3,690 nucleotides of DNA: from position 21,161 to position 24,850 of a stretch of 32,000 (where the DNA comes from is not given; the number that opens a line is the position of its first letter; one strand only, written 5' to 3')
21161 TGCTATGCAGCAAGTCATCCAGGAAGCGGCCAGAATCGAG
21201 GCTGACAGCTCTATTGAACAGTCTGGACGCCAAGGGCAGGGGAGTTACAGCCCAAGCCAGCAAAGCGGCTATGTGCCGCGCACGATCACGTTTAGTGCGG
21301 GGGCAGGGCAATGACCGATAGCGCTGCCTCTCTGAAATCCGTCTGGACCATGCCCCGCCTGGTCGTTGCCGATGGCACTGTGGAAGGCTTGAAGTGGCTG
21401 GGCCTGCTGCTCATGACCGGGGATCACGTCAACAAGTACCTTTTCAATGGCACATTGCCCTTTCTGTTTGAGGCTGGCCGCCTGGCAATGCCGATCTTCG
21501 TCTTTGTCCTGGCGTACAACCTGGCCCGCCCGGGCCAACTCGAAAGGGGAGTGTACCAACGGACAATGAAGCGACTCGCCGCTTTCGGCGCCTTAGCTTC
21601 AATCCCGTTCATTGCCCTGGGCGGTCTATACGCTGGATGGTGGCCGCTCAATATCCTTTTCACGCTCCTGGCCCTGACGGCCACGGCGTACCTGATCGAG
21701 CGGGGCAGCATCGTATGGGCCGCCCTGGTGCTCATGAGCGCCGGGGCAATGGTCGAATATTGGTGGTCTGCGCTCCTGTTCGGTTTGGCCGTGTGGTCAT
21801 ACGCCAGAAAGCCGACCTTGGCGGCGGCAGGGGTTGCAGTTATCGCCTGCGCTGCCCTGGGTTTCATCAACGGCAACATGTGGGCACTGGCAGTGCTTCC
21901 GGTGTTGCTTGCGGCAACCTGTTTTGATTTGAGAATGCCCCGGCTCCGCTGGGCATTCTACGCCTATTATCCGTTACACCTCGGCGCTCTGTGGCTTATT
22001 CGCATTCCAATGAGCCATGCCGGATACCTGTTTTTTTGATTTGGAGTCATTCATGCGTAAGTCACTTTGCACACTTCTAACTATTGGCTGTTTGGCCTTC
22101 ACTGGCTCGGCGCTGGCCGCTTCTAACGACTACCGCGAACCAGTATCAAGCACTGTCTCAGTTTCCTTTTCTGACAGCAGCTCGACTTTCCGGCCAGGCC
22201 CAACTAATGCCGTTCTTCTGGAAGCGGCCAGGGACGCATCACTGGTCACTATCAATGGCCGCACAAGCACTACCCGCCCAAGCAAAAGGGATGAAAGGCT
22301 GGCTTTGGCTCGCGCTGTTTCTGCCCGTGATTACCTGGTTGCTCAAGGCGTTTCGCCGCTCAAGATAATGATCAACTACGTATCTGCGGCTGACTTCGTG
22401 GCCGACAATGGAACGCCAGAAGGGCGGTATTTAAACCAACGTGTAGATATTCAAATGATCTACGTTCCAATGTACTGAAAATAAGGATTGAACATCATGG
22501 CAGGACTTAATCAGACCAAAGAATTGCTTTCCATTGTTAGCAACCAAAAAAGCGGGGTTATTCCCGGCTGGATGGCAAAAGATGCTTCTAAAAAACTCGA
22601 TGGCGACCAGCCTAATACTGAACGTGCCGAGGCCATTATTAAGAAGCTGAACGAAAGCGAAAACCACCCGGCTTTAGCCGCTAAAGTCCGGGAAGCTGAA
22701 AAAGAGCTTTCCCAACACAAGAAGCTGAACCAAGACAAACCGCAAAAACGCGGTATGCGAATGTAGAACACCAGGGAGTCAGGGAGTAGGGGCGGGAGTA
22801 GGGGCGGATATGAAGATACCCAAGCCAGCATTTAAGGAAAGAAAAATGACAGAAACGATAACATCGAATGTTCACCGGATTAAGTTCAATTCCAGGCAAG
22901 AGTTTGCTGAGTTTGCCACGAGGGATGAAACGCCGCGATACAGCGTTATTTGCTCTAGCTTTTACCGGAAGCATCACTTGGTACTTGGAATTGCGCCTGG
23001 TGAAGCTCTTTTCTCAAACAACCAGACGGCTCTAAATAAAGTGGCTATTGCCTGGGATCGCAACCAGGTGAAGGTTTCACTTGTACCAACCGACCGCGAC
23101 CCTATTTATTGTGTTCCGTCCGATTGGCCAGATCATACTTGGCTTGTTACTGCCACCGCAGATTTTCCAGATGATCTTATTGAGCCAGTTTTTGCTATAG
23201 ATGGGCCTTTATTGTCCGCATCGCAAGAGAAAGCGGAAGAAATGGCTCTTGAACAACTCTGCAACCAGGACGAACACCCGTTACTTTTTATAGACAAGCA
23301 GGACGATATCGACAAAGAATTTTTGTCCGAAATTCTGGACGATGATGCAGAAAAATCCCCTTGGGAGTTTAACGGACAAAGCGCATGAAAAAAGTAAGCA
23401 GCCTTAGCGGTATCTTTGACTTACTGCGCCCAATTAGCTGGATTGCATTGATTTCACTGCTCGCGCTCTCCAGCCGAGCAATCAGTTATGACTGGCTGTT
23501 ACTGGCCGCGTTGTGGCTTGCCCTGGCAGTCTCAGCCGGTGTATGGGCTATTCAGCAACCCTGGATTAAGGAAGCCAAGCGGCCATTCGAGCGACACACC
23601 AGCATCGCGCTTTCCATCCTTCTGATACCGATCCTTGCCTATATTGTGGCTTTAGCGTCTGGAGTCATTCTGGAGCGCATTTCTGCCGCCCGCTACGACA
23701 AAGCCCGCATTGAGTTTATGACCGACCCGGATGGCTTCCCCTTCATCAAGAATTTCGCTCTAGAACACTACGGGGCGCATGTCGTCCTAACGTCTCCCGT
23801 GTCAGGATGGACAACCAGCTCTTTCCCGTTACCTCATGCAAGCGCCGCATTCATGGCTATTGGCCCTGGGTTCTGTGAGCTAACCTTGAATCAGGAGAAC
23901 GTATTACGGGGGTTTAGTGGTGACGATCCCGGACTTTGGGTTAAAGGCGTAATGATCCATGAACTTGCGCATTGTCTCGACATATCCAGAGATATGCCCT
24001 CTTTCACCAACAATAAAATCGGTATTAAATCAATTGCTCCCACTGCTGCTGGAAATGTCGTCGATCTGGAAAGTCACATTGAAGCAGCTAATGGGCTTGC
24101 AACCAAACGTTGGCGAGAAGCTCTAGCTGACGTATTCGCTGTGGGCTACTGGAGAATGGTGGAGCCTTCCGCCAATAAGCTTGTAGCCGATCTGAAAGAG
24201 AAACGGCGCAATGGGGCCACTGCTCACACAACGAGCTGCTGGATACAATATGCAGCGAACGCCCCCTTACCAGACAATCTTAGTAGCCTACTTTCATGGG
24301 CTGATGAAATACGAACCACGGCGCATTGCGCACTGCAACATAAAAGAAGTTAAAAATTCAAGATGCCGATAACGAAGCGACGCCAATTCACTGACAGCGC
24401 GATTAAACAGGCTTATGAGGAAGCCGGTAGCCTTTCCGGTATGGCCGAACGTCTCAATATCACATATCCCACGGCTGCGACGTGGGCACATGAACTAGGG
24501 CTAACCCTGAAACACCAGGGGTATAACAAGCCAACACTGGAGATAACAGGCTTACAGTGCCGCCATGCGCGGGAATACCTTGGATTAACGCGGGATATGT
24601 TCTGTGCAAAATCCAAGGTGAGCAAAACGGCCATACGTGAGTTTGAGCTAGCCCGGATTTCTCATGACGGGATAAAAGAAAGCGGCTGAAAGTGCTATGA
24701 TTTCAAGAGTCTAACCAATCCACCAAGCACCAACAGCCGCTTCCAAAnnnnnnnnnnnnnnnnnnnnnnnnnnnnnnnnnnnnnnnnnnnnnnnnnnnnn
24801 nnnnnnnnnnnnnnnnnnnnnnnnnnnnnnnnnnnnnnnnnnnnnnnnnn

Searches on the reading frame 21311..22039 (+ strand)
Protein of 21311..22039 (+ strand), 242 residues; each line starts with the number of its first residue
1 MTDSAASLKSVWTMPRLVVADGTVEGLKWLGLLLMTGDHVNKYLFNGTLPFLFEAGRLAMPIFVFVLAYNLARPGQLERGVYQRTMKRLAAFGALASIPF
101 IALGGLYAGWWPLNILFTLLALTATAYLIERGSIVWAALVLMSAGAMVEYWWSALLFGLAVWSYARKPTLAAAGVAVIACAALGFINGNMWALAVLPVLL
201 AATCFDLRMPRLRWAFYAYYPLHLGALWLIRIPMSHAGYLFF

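Call 4: search_protein_families(library=pfam, proteins=[window:21311-22039:+], max_evalue=0.1)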
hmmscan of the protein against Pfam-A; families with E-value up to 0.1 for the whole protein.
window:21311-22039:+ (242 aa): 1 family
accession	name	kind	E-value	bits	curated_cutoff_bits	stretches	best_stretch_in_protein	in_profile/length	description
PF05857.17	TraX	-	6.4e-51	173.8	25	1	25-231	3-217/217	TraX protein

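Call 111: search_dna_similar(query=window:21311-22039:+, collection=plasmids, mode=protein, max_evalue=1e-20, max_rows=40, rows=spread)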
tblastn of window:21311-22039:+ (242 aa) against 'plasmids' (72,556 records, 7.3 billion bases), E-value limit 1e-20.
Records with a match: 291; places in all: 295; records where one place covers at least 80% of the query: 282.
Best place of each record, by identity: 90-95% 4; 60-80% 177; <60% 110.
By first word of the organism name: uncultured 79; Escherichia 61; Pseudomonas 19; Klebsiella 17; Xanthomonas 13; Variovorax 13; Enterobacter 9; Delftia 6; Burkholderia 6; Aeromonas 6; and 32 more.
By predicted mobility (MOB-suite, as given by PLSDB): conjugative 254; non-mobilizable 25; mobilizable 12.
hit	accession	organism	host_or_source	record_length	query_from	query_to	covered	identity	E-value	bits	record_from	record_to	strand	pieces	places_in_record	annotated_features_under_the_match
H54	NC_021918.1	Cycloclasticus zancles 78-ME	tar at the shipwreck site of tanker ...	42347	1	242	100%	94.2%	5e-122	388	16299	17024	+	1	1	TraX family protein | muramidase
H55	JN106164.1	uncultured bacterium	-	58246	13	242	95%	74.7%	1e-88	292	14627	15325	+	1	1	trbP: TrbP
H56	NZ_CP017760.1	Cupriavidus necator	whole organism,soil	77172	14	242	95%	75.0%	4e-87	288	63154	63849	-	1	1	TraX family protein | hypothetical protein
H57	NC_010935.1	Comamonas testosteroni CNB-1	-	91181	14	242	95%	75.0%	4e-87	288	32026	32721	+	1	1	TraX family protein | hypothetical protein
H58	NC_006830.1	Achromobacter xylosoxidans A8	-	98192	14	242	95%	74.6%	8e-87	287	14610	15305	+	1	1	TraX family protein | hypothetical protein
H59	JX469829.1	uncultured bacterium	-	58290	14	242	95%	73.7%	2e-87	289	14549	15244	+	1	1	trbP: mating pair formation protein | trbO: mating pair formation protein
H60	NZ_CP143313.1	Pseudomonas sp. JS3066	cell culture,soil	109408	14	242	95%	73.3%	3e-86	286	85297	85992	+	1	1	TraX family protein | hypothetical protein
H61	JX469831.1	uncultured bacterium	-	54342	14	242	95%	72.8%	1e-85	284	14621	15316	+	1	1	trbP: mating pair formation protein | trbO: mating pair formation protein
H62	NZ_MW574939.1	Escherichia coli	-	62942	14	242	95%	72.8%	1e-85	284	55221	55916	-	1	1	TraX family protein | hypothetical protein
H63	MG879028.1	uncultured bacterium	-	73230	14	242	95%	72.8%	1e-85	284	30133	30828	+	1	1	conjugal transfer protein TraX | conjugal transfer protein TrbO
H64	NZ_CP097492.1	Pseudomonas sp. BYT-5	wastewater treatment tank,soil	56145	14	242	95%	72.8%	1e-85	284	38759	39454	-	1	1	TraX family protein | hypothetical protein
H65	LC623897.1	uncultured bacterium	-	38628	14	242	95%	72.8%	1e-85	284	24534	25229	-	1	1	trbP: conjugal transfer protein TrbP | hypothetical protein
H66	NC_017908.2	Mycobacteroides abscessus subsp. bolletii F1725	biopsy channel of a flexible ...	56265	14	242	95%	72.8%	1e-85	284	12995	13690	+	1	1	TraX family protein | hypothetical protein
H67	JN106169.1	uncultured bacterium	-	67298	14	242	95%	72.8%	1e-85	284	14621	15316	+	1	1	trbP: TrbP | trbO: TrbO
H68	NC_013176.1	Pseudomonas putida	-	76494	14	242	95%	72.4%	7e-85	282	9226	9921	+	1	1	TraX family protein | hypothetical protein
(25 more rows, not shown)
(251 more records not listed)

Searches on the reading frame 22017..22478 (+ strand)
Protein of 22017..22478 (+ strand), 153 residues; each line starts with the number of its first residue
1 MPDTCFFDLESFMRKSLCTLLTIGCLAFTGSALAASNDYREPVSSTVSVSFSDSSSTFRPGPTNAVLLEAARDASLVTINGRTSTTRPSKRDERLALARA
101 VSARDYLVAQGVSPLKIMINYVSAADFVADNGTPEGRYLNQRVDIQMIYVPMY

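Call 4: search_protein_families(library=pfam, proteins=[window:22017-22478:+], max_evalue=0.1)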
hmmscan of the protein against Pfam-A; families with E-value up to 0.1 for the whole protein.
window:22017-22478:+ (153 aa): 1 family
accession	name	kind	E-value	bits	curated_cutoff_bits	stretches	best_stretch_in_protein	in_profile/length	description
PF00691.25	OmpA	-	2.5e-12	47.4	27.2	1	71-140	28-97/98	OmpA family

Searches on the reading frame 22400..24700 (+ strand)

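Call 9: search_protein_families(library=ncbifam, proteins=[L002:6152-6535:+, L002:5380-5634:+, L002:5639-6145:+], max_evalue=1)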
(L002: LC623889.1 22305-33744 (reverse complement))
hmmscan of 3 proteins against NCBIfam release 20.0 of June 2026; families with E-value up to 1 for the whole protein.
L002:6152-6535:+ (127 aa): 4 families
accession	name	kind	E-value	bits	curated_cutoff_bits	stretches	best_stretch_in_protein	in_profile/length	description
TIGR03070.1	couple_hipB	subfamily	1.8e-05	24.6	71.65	1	63-113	4-51/58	type II toxin-antitoxin system Y4mF family antitoxin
TIGR03830.1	CxxCG_CxxCG_HTH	subfamily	0.037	13.8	61.8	1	56-117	60-120/127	type II TA system antitoxin MqsA family protein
NF058600.1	TransRegSco1979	equivalog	0.048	12.7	350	1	62-119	9-63/280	Sco1979 family transcriptional regulator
NF006015.0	PRK08154.1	subfamily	0.052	12.7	204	1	53-99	22-68/314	anaerobic benzoate catabolism transcriptional regulator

L002:5380-5634:+ (84 aa): 1 family
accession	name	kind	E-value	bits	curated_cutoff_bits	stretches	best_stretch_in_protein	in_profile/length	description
NF009342.0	PRK12702.1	equivalog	0.0066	15.8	596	1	6-74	158-224/302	mannosyl-3-phosphoglycerate phosphatase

L002:5639-6145:+ (168 aa): 1 family
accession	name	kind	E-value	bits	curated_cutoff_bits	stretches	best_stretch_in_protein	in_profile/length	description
NF041554.1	SA1362_fam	subfamily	0.11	12.7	42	1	115-143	25-53/70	SA1362 family protein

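Call 10: search_protein_families(library=padloc, proteins=[L002:6152-6535:+, L002:5380-5634:+, L002:5639-6145:+], max_evalue=1)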
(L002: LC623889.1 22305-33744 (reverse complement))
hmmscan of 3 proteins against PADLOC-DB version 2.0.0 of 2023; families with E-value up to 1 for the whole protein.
L002:6152-6535:+ (127 aa): 4 families
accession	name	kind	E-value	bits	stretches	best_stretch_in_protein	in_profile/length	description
PDLC03947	RmrA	-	0.017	12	1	63-114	13-64/383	-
PDLC03944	RmrA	-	0.019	12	1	62-112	7-57/384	-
PDLC04142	capH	-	0.025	13.6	1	63-120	8-62/103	capH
PDLC02926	HTH_VI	-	0.032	12.5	1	67-103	7-43/92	-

L002:5380-5634:+ (84 aa): 0 families

L002:5639-6145:+ (168 aa): 0 families

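Call 11: search_protein_families(library=phrogs, proteins=[L002:6152-6535:+, L002:5380-5634:+, L002:5639-6145:+], max_evalue=1)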
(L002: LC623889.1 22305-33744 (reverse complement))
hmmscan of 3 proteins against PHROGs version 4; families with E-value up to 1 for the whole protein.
L002:6152-6535:+ (127 aa): 9 families
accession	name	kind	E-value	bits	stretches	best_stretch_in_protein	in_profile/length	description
phrog_955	-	DNA, RNA and nucleotide metabolism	0.00025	21.8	1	59-116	22-79/142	HTH DNA binding protein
phrog_147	-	transcription regulation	0.0067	17.8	1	67-122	10-68/100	transcriptional regulator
phrog_2104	-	unknown function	0.025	15.8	1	56-99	34-77/103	-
phrog_7241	-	transcription regulation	0.025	15.6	1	68-112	68-112/122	transcriptional regulator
phrog_2967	-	transcription regulation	0.086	13.4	1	60-113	9-62/225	transcriptional regulator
phrog_25567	-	unknown function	0.14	13.1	0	8-43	50-85/115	-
phrog_8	-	transcription regulation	0.21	12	0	65-113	165-208/346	transcriptional regulator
phrog_2328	-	transcription regulation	0.3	11.9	0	67-109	21-63/128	transcriptional repressor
phrog_9908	-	DNA, RNA and nucleotide metabolism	0.42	10.7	1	64-114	16-66/282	DNA binding protein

L002:5380-5634:+ (84 aa): 0 families

L002:5639-6145:+ (168 aa): 0 families

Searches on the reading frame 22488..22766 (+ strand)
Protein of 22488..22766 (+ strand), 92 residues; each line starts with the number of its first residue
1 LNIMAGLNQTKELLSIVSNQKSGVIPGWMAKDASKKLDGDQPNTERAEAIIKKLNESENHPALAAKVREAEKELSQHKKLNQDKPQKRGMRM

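Call 4: search_protein_families(library=pfam, proteins=[window:22488-22766:+], max_evalue=0.1)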
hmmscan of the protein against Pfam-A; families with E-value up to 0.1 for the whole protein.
window:22488-22766:+ (92 aa): 0 families

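Call 9: search_protein_families(library=ncbifam, proteins=[window:22488-22766:+], max_evalue=1)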
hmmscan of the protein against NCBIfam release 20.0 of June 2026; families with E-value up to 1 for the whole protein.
window:22488-22766:+ (92 aa): 0 families

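Call 10: search_protein_families(library=padloc, proteins=[window:22488-22766:+], max_evalue=1)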
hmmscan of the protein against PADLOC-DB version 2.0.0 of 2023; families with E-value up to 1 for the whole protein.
window:22488-22766:+ (92 aa): 1 family
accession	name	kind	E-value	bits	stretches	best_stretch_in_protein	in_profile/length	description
PDLC00073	GajA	-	0.0052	13.8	1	31-82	148-197/589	AAA ATPase domain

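Call 11: search_protein_families(library=phrogs, proteins=[window:22488-22766:+], max_evalue=1)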
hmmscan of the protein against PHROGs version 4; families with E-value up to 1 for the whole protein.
window:22488-22766:+ (92 aa): 0 families
